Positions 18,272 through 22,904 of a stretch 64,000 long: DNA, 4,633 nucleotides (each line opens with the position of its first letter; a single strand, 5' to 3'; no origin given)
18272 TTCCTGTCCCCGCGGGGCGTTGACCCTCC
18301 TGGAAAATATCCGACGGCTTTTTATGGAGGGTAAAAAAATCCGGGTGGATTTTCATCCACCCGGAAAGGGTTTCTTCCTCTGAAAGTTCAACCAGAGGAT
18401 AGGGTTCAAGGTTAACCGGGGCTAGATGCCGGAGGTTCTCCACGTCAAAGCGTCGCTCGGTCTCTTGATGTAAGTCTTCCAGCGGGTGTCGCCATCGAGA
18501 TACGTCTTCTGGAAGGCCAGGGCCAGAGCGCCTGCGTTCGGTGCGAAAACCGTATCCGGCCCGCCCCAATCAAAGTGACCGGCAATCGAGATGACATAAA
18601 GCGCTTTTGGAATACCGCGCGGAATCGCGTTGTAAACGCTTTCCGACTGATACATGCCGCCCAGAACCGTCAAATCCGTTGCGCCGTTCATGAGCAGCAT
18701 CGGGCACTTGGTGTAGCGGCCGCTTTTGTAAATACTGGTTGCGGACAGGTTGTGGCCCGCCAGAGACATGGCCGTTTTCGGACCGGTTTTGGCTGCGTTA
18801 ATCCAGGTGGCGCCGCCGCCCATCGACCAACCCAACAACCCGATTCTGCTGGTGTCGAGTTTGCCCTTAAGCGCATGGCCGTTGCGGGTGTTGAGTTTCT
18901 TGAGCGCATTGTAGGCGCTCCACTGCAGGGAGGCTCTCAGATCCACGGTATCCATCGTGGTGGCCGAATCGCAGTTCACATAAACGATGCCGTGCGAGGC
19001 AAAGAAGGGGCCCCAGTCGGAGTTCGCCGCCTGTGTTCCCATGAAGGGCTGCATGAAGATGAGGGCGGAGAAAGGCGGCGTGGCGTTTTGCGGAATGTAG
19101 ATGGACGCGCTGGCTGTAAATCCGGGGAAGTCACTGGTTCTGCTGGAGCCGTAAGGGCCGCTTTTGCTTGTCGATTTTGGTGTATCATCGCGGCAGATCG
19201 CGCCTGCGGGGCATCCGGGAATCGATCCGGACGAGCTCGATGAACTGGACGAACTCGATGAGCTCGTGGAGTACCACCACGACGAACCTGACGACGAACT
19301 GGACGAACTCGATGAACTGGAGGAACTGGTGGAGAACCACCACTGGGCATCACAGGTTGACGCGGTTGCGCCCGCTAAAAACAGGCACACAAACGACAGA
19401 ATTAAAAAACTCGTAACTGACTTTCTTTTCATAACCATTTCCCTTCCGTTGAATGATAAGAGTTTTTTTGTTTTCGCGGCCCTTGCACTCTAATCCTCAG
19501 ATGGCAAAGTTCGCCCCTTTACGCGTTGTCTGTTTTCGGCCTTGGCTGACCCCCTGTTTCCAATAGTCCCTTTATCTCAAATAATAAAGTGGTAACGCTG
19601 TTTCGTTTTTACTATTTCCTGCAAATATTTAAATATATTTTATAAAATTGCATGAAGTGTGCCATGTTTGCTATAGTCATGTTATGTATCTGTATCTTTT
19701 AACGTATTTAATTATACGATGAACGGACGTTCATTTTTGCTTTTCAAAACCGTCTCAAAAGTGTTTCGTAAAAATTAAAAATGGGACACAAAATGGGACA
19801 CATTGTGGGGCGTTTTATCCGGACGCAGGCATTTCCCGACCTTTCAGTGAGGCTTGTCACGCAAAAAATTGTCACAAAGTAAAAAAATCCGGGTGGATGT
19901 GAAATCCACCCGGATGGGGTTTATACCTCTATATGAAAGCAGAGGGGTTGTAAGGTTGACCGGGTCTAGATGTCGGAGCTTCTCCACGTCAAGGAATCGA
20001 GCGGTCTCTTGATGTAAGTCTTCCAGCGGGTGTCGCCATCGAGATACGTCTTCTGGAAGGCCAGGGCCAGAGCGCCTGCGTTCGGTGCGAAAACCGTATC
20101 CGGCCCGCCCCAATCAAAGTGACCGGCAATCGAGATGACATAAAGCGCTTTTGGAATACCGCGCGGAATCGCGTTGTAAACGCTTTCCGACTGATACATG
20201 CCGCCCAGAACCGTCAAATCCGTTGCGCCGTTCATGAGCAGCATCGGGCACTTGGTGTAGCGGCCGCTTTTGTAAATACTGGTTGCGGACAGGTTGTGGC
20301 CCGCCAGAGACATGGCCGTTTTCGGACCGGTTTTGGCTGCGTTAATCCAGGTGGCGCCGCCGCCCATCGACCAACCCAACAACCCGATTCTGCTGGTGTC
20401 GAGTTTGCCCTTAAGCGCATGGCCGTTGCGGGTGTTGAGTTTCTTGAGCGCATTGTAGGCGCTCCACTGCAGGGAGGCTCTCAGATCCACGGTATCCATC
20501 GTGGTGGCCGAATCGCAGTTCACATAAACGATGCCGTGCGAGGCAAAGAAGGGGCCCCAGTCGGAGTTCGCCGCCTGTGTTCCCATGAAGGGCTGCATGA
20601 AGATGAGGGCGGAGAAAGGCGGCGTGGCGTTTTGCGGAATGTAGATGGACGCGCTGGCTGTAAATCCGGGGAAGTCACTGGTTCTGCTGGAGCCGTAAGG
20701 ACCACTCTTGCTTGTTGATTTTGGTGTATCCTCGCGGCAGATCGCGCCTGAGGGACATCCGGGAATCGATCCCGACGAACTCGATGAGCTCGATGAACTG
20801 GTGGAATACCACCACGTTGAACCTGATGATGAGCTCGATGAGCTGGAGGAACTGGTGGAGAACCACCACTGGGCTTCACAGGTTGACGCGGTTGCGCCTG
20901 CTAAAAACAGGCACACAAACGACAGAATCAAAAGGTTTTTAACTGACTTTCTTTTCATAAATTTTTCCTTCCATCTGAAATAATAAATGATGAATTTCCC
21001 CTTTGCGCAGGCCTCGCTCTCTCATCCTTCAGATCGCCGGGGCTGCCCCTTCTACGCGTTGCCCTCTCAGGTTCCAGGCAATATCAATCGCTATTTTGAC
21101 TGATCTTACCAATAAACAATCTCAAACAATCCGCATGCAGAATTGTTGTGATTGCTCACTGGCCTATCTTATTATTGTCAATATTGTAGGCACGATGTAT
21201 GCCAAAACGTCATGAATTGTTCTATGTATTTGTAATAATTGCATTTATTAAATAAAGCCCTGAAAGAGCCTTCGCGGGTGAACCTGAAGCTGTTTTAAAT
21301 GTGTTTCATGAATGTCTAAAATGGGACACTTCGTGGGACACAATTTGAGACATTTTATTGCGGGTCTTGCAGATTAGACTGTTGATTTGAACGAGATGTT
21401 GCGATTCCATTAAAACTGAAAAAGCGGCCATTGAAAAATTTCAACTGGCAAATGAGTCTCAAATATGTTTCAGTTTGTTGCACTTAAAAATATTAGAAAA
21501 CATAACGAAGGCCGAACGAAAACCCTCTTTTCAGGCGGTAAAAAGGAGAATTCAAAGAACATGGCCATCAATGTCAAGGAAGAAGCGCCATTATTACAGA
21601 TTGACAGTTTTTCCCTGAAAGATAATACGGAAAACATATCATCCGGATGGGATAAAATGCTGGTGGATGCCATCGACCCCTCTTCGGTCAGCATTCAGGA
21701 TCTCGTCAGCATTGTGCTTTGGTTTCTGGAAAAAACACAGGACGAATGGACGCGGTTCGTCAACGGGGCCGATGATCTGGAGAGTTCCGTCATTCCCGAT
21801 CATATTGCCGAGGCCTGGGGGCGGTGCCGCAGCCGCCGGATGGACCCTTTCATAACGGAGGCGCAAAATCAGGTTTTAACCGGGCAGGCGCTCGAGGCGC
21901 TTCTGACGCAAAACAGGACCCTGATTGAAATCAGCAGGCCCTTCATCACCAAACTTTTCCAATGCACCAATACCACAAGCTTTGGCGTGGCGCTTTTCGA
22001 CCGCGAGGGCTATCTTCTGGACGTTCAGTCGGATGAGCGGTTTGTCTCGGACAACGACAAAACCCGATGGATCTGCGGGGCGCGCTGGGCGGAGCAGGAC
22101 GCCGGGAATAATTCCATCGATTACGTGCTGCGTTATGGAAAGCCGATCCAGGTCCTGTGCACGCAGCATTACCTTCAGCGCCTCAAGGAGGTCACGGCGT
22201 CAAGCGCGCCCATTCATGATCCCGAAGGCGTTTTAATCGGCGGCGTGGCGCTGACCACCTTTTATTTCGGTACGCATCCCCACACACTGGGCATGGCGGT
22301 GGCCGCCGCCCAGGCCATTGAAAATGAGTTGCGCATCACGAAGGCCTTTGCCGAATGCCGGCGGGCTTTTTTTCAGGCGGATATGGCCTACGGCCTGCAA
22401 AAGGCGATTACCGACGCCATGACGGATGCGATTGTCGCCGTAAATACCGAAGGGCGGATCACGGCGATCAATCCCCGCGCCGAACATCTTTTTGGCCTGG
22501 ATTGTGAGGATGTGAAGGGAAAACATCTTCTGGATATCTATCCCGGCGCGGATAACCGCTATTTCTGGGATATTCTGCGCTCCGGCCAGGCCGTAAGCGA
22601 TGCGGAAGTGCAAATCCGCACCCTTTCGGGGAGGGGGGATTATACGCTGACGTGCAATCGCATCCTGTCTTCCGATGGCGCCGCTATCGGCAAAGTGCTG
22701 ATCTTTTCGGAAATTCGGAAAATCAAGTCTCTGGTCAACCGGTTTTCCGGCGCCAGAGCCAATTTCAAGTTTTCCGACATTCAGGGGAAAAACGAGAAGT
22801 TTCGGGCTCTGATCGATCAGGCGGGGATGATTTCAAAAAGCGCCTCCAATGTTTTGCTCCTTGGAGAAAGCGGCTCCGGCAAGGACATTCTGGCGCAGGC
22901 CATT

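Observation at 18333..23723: Candidate sigma-54-controlled extracellular polyester/lipid hydrolase module: twin secreted PETase-like enzymes plus a divergent GAF-PAS activator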

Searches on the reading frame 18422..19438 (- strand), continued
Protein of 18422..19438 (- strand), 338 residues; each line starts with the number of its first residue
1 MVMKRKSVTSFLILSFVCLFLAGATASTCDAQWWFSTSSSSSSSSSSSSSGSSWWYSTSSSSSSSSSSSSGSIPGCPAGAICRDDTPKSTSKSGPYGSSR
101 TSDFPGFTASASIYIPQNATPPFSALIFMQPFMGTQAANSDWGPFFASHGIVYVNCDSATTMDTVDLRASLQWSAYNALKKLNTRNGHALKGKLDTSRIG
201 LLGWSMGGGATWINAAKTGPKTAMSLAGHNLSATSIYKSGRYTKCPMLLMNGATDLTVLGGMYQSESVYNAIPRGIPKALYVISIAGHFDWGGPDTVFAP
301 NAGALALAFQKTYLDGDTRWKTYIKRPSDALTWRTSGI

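Call 70: search_protein_families(library=pfam, proteins=[L009:8734-9831:+, L008:8694-9806:+, L018:11035-12609:+, L018:15735-17393:+, L009:11349-13886:+, L012:12223-12906:+, L012:11204-12130:+, L005:5658-6632:+, L015:12263-14368:-, L021:7684-8919:+], max_evalue=0.001)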
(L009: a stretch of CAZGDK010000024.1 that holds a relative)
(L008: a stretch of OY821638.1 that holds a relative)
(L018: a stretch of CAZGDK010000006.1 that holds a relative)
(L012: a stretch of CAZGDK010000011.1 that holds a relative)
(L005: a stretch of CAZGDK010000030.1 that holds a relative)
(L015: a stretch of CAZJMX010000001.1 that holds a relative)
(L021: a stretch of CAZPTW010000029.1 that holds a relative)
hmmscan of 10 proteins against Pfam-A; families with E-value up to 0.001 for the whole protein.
L009:8734-9831:+ (365 aa): 3 families
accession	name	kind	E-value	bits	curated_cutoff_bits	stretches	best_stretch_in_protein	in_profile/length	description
PF12740.14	PETase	-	1.3e-09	38.3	28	1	112-297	47-223/263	PET hydrolase-like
PF03403.19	PAF-AH_p_II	-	3.2e-09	36.3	20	1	112-152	93-132/372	Platelet-activating factor acetylhydrolase, isoform II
PF07224.18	Chlorophyllase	-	1.9e-07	30.6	26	1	116-217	38-133/301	Chlorophyllase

L008:8694-9806:+ (370 aa): 3 families
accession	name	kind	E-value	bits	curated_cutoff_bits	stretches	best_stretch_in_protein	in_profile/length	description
PF12740.14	PETase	-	7e-10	39.2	28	1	117-302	47-223/263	PET hydrolase-like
PF03403.19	PAF-AH_p_II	-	2.4e-08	33.4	20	1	115-157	91-132/372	Platelet-activating factor acetylhydrolase, isoform II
PF07224.18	Chlorophyllase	-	1.9e-06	27.4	26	1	121-221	38-129/301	Chlorophyllase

L018:11035-12609:+ (524 aa): 9 families
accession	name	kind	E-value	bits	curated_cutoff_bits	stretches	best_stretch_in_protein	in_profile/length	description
PF18067.7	Lipase_C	-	6.6e-19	68.8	27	1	271-361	2-94/96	Lipase C-terminal domain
PF21768.3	AF_1763-like_C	-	8.7e-14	52.3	27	1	381-516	1-120/120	AF_1763-like, C-terminal domain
PF00561.26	Abhydrolase_1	-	7.7e-12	45.8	25.8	1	94-199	2-103/245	alpha/beta hydrolase fold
PF01674.24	Lipase_2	-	2.1e-09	37.6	20.3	1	93-174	2-88/219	Lipase (class 2)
PF07819.20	PGAP1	-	9.8e-07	29.2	24.3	1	94-189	6-120/233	PGAP1-like alpha/beta domain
PF02450.21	LCAT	-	3.2e-05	23.8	21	1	107-186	68-146/392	Lecithin:cholesterol acyltransferase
PF12697.13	Abhydrolase_6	-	5.9e-05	24.3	26.3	1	95-220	1-112/217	Alpha/beta hydrolase family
PF06028.17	DUF915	-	9e-05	22.4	22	0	139-186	81-128/255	Alpha/beta hydrolase of unknown function (DUF915)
PF05990.18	DUF900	-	0.00013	21.9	20.5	1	114-184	51-117/232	Alpha/beta hydrolase of unknown function (DUF900)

L018:15735-17393:+ (552 aa): 2 families
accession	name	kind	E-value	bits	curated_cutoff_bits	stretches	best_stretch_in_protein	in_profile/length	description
PF00501.34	AMP-binding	-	4.1e-83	279.8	29.9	1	32-411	4-384/384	AMP-binding enzyme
PF13193.12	AMP-binding_C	-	6.9e-20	72.2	24.5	1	461-536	1-76/76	AMP-binding enzyme C-terminal domain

L009:11349-13886:+ (845 aa): 2 families
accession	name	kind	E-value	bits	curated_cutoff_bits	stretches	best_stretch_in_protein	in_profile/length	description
PF00331.26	Glyco_hydro_10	-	1.9e-58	198.6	22.1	1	572-837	22-306/311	Glycosyl hydrolase family 10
PF03664.19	Glyco_hydro_62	-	2.6e-26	93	22.1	1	91-332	22-270/272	Glycosyl hydrolase family 62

L012:12223-12906:+ (227 aa): 1 family
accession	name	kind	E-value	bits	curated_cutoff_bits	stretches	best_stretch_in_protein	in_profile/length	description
PF03280.19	Lipase_chap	-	1.3e-08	35.5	25.7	1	133-210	4-82/192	Proteobacterial lipase chaperone protein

L012:11204-12130:+ (308 aa): 4 families
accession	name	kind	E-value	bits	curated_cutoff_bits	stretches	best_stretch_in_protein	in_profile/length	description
PF12740.14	PETase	-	2.4e-88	296.4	28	1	55-307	9-263/263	PET hydrolase-like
PF12146.15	Hydrolase_4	-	1.6e-06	28.1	27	0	205-255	185-234/239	Serine aminopeptidase, S33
PF07224.18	Chlorophyllase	-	8.4e-05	21.9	26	1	88-180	33-128/301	Chlorophyllase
PF03403.19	PAF-AH_p_II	-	0.00032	19.8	20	0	165-217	218-273/372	Platelet-activating factor acetylhydrolase, isoform II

L005:5658-6632:+ (324 aa): 2 families
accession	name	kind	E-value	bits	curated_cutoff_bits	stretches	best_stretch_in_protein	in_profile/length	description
PF01545.26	Cation_efflux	-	1.2e-47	162.7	26.6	1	13-213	2-198/198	Cation efflux family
PF16916.11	ZT_dimer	-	1.9e-22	79.5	26.7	1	217-295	1-78/78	Dimerisation domain of Zinc Transporter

L015:12263-14368:- (701 aa): 5 families
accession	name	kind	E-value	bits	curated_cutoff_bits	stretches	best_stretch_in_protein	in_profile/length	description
PF13549.11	ATP-grasp_5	-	4.4e-58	196.7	27.6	1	487-694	6-219/221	ATP-grasp domain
PF13607.11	Succ_CoA_lig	-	3.4e-40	137.4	27.4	1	159-295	1-138/138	Succinyl-CoA ligase like flavodoxin domain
PF13380.12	CoA_binding_2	-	7.4e-23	81.6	22.8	1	14-136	2-113/116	CoA binding domain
PF02629.25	CoA_binding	-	4e-13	50.4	22.3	1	12-99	3-94/97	CoA binding domain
PF19045.5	Ligase_CoA_2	-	2.8e-07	31.1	23.7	1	309-392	3-82/162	Ligase-CoA domain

L021:7684-8919:+ (411 aa): 3 families
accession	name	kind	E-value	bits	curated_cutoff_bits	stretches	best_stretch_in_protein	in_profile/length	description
PF13458.12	Peripla_BP_6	-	5.4e-34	118.8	31.7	1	26-338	1-308/343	Periplasmic binding protein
PF01094.35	ANF_receptor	-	5.4e-11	42.6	25.4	1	46-329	2-297/353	Receptor family ligand binding region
PF13433.12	Peripla_BP_5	-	0.00092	18.8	27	0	35-337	9-305/363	Periplasmic binding protein domain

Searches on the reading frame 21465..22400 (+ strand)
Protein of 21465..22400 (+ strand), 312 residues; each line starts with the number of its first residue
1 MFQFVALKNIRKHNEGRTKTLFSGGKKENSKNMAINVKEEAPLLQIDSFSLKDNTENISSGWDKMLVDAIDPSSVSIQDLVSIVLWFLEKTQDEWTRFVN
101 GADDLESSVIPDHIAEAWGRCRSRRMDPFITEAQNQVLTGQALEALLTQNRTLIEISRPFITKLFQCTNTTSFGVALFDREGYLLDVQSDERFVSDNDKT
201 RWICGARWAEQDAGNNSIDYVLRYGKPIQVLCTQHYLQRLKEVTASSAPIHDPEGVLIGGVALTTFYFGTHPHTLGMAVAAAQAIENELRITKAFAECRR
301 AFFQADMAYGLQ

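Call 21: search_protein_families(library=ncbifam, proteins=[window:21465-22400:+], max_evalue=0.01)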
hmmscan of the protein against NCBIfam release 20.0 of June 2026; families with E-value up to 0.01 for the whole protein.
window:21465-22400:+ (312 aa): 1 family
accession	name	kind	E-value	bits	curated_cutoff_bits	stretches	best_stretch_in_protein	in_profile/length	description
NF008485.2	PRK11388.1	equivalog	1e-20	73.6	551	1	106-303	15-210/643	dihydroxyacetone kinase operon transcriptional regulator DhaR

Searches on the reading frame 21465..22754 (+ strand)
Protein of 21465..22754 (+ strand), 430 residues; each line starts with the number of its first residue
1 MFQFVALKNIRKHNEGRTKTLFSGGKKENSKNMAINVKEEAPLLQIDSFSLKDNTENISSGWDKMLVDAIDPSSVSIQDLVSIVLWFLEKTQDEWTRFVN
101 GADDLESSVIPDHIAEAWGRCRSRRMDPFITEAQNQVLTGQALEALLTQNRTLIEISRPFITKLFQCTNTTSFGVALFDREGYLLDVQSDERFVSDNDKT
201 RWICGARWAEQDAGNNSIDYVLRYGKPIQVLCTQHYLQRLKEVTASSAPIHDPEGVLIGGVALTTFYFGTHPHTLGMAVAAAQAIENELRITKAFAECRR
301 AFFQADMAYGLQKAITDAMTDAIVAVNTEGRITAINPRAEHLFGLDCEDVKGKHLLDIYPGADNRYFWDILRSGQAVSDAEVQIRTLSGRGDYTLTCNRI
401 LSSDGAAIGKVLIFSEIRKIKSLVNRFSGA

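Call 53: search_solved_structures(query=window:21465-22754:+, max_evalue=0.01, show_alignments=1)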
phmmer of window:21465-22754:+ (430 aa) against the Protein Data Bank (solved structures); distinct sequences matched with E-value up to 0.01: 6.
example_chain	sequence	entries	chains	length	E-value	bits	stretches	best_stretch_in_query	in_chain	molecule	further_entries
4lrx_C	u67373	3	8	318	5e-07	32.3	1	106-358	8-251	PTS-dependent dihydroxyacetone kinase operon regulatory protein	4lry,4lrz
5fq1_A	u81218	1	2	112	6.9e-07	31.9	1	307-414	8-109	HISTIDINE KINASE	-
8bjp_AAA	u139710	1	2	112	1.9e-06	30.4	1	307-411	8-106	cytoplasmic PAS domain of CitA from Geobacillus thermodenitrificans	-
3a0r_A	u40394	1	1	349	0.00073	21.9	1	312-358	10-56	Sensor protein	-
3a0v_A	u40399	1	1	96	0.0014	21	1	320-358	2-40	Sensor protein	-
3a0s_A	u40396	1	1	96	0.0014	21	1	320-358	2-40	Sensor protein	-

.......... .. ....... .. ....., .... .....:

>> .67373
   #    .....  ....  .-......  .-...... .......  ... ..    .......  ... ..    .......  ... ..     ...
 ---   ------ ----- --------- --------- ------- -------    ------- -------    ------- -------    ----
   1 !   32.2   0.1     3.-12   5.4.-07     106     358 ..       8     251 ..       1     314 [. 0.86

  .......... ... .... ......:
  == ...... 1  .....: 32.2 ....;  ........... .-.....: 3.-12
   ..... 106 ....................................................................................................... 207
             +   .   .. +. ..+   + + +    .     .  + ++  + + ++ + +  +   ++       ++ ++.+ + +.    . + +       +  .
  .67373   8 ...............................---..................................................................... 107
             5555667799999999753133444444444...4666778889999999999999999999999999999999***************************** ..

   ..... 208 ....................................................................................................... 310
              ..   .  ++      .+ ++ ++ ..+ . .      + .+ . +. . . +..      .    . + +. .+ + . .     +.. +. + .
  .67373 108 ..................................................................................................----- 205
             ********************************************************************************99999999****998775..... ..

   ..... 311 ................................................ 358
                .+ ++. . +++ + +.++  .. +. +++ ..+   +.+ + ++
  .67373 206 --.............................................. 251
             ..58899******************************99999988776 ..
